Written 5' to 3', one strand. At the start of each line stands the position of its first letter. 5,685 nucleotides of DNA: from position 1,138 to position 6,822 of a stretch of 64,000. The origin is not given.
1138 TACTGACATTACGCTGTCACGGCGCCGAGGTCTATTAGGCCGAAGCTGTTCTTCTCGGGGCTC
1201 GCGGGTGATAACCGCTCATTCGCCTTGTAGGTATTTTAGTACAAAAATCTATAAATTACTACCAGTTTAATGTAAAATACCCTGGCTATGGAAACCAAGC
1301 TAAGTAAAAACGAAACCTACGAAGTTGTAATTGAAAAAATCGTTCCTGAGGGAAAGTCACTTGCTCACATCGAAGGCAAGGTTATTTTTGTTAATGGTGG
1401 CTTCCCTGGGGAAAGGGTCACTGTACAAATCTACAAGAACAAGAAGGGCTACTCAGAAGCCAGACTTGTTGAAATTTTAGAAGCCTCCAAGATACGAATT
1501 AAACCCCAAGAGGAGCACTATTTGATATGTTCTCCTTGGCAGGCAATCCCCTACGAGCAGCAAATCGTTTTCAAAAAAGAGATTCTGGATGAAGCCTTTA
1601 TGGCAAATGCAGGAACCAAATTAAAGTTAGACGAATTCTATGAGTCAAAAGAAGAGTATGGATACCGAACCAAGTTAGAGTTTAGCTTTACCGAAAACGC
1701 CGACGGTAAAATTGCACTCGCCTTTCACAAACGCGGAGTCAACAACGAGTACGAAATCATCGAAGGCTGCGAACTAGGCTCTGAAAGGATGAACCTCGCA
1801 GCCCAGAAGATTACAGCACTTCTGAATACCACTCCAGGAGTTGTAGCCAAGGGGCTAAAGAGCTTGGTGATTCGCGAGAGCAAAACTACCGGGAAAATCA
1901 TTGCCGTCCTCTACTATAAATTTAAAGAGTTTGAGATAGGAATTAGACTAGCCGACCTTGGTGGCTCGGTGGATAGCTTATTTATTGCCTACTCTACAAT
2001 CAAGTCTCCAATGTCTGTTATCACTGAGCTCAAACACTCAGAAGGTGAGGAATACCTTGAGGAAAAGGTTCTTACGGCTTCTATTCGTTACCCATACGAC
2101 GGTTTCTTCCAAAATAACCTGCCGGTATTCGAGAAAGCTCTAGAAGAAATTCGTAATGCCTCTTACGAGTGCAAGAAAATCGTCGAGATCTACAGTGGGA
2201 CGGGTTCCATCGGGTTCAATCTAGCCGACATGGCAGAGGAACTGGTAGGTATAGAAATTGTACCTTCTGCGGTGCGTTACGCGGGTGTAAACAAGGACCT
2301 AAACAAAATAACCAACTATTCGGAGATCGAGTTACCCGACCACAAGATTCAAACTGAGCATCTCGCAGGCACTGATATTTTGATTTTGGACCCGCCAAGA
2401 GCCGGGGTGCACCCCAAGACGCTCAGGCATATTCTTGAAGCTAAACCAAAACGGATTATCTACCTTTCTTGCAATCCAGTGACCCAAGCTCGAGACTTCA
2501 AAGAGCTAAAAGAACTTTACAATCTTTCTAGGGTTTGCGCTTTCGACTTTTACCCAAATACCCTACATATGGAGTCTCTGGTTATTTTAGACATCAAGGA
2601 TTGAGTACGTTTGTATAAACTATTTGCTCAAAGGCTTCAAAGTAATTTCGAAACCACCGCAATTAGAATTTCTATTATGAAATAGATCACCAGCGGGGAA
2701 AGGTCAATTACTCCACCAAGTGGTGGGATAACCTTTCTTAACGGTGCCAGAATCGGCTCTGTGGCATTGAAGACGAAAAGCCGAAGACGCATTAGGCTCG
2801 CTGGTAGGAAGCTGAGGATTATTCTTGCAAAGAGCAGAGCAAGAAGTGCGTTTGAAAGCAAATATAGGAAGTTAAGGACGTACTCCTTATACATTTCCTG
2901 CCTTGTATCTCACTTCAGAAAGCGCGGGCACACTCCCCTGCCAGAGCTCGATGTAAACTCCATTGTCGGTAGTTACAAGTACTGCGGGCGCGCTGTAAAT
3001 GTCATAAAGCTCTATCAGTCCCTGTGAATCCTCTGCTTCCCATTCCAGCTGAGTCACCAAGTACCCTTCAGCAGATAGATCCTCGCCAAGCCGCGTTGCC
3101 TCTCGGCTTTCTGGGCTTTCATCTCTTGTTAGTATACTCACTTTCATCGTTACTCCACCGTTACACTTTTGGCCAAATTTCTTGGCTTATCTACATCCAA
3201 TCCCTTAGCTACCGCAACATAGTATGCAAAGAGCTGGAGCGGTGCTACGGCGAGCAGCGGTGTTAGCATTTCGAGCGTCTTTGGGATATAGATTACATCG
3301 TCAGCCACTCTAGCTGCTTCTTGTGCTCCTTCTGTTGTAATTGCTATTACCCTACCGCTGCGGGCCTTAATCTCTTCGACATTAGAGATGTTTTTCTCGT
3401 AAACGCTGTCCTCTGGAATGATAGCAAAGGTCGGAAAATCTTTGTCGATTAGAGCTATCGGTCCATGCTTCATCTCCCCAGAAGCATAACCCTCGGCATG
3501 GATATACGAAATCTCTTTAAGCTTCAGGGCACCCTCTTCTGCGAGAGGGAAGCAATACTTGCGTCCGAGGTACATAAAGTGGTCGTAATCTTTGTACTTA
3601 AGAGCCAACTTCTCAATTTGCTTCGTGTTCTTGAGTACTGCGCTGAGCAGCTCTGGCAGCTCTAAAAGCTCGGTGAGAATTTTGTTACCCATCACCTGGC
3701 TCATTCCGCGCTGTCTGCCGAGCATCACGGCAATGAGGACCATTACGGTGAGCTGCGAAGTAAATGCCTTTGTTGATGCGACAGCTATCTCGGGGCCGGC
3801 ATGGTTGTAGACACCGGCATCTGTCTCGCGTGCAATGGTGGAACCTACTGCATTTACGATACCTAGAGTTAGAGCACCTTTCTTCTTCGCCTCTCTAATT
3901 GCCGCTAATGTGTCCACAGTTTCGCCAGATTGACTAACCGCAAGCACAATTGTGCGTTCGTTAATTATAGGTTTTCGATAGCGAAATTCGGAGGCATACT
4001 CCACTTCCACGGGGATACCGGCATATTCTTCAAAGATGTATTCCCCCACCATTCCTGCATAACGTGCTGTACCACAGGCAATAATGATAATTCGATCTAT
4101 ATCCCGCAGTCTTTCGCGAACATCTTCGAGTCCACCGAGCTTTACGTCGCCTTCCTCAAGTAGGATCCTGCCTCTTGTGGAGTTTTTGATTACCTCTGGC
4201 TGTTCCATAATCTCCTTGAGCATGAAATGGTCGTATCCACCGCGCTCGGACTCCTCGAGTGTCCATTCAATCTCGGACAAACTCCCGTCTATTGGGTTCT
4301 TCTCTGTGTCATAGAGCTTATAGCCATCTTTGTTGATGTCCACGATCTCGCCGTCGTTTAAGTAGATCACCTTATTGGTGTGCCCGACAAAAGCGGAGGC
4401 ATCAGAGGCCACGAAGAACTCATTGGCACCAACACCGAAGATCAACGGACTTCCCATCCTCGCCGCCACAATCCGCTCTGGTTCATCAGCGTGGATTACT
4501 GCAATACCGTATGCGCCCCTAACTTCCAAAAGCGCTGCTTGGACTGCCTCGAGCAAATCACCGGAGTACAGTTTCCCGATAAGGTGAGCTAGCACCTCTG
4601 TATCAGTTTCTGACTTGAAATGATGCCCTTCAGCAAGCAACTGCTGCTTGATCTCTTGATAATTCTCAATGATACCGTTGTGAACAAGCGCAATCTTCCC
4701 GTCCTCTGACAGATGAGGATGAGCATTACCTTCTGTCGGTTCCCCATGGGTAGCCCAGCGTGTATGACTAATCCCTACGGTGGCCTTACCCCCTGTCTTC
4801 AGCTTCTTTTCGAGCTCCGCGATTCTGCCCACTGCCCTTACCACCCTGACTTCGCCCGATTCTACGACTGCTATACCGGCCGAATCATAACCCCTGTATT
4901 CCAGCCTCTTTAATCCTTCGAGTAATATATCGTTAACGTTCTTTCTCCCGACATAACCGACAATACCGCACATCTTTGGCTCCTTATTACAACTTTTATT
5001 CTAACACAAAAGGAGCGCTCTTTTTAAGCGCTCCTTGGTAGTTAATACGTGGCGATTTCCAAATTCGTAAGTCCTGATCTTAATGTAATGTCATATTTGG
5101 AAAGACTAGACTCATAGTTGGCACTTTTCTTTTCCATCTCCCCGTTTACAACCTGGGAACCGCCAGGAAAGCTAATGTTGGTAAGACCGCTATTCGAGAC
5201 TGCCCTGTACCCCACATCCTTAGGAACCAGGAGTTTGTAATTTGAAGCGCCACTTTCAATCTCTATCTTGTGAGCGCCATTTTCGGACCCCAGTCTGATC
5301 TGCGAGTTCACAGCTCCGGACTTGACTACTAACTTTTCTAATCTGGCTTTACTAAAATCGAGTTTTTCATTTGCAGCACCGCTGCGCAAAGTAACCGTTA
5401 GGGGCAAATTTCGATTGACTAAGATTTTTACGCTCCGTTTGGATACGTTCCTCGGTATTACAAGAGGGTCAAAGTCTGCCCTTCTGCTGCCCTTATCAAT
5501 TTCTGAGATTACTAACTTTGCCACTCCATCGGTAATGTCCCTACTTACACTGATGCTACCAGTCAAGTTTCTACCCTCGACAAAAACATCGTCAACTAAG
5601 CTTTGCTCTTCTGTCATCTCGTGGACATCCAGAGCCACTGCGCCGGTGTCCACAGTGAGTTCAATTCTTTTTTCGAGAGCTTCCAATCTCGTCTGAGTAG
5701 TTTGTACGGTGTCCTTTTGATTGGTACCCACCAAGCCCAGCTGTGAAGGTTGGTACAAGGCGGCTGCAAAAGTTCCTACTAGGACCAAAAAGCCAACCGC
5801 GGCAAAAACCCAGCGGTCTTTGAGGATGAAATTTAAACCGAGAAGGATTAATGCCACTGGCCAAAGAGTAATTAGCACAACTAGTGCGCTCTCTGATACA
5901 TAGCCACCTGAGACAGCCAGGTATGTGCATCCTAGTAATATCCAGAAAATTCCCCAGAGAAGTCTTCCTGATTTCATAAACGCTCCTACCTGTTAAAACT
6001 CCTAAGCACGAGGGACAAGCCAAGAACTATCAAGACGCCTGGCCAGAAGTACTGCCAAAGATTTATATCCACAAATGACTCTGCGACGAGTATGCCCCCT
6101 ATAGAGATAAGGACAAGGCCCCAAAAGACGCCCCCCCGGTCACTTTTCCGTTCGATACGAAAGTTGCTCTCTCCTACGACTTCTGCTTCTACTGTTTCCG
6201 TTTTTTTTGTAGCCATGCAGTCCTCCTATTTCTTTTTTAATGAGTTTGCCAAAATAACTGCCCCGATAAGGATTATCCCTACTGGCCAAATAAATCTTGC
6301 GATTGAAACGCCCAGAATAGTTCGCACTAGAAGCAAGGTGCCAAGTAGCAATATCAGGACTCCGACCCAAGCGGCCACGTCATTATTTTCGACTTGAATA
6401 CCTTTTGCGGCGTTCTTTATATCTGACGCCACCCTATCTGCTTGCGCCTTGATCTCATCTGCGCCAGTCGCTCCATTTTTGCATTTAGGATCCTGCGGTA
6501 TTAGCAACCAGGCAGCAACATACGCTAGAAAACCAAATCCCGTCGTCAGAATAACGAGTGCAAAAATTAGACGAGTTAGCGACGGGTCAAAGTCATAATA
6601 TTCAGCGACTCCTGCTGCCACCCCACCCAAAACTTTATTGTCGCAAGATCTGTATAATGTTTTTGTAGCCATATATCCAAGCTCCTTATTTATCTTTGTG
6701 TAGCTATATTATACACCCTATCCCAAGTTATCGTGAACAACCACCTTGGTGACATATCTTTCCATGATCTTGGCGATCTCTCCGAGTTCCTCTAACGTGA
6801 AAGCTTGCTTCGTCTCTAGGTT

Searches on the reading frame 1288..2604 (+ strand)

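Call 40: search_protein_families(library=pfam, proteins=[window:1288-2604:+], max_evalue=0.00001)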
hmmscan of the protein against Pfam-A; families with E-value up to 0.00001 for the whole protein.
window:1288-2604:+ (438 aa): 2 families
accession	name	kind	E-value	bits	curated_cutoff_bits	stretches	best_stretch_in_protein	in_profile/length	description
PF05958.17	tRNA_U5-meth_tr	-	1.7e-26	93.6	23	1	89-435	2-355/357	tRNA (Uracil-5-)-methyltransferase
PF01938.26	TRAM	-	1.5e-09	38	21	1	7-61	4-61/61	TRAM domain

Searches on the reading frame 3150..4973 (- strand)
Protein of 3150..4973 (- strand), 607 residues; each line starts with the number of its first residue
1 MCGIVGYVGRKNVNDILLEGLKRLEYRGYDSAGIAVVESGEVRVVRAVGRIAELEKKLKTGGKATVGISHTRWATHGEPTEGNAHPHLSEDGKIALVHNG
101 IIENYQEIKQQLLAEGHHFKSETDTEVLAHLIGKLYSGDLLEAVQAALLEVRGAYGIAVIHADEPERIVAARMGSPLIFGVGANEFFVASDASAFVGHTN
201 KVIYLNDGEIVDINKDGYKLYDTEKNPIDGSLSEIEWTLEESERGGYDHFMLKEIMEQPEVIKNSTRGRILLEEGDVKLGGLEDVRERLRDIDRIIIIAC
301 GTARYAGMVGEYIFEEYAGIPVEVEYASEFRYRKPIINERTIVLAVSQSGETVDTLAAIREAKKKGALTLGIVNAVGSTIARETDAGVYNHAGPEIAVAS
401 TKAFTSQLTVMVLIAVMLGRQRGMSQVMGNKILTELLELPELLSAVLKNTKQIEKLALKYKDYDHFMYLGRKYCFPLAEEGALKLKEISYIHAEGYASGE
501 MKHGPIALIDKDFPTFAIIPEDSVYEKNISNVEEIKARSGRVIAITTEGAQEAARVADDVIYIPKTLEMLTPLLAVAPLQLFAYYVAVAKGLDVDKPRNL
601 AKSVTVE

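Call 15: search_protein_families(library=pfam, proteins=[window:3150-4973:-])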
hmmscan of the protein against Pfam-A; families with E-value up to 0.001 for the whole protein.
window:3150-4973:- (607 aa): 3 families
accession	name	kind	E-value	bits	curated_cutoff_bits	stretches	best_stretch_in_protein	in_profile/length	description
PF01380.27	SIS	-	1e-52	177.9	25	2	289-417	2-131/131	SIS domain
PF13522.11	GATase_6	-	2.6e-23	82.9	27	1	63-191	9-130/130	Glutamine amidotransferase domain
PF13537.11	GATase_7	-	1.7e-17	64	25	1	79-195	8-121/123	Glutamine amidotransferase domain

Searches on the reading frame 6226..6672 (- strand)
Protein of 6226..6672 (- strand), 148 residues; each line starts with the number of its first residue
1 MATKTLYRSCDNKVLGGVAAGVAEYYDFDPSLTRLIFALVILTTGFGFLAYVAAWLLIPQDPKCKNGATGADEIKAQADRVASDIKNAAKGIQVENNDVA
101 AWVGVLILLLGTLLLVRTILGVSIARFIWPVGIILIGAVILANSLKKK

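Call 40: search_protein_families(library=pfam, proteins=[window:6226-6672:-], max_evalue=0.00001)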
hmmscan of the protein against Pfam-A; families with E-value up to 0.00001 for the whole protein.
window:6226-6672:- (148 aa): 1 family
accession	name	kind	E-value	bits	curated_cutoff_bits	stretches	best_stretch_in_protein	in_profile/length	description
PF04024.17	PspC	-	3.8e-22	78.3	25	1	4-60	1-57/58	PspC domain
